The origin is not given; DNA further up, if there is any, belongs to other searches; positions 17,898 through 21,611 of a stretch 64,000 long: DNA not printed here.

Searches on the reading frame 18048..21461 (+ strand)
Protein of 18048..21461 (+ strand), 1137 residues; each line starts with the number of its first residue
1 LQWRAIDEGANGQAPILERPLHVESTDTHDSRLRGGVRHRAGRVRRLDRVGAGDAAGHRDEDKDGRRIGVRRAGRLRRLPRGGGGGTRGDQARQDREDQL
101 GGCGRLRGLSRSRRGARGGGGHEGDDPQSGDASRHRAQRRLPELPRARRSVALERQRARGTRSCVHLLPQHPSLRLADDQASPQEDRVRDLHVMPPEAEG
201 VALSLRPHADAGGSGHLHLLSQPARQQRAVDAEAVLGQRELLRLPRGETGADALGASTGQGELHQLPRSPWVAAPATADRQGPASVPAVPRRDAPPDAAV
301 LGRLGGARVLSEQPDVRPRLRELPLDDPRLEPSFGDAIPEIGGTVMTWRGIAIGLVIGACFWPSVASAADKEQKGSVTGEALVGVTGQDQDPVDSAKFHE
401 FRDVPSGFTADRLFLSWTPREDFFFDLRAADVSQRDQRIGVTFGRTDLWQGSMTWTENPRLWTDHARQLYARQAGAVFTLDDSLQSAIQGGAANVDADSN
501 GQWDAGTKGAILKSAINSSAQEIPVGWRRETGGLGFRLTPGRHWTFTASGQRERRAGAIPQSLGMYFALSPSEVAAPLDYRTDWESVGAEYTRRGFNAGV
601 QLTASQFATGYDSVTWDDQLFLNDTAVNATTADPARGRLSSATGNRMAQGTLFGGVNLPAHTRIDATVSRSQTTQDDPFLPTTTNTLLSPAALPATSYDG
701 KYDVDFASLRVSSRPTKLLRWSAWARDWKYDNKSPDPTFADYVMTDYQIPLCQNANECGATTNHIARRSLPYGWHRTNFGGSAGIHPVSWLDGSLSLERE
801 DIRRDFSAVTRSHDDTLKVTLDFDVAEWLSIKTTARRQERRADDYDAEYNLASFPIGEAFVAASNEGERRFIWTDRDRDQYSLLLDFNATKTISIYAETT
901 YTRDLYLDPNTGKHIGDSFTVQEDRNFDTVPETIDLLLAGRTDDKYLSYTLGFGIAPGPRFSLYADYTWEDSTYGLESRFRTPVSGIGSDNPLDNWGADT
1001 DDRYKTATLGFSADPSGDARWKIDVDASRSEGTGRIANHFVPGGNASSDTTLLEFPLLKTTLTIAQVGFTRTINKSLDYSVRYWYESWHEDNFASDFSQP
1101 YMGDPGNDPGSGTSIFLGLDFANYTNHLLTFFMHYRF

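Call 48: search_protein_families(library=ncbifam, proteins=[window:18048-21461:+], max_evalue=0.00001)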
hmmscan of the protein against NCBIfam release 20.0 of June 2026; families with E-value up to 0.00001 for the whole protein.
window:18048-21461:+ (1137 aa): 1 family
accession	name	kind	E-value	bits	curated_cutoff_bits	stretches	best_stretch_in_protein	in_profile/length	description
TIGR03509.1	OMP_MtrB_PioB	subfamily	1.5e-50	172.4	240.05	1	383-927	5-504/662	MtrB/PioB family decaheme-associated outer membrane protein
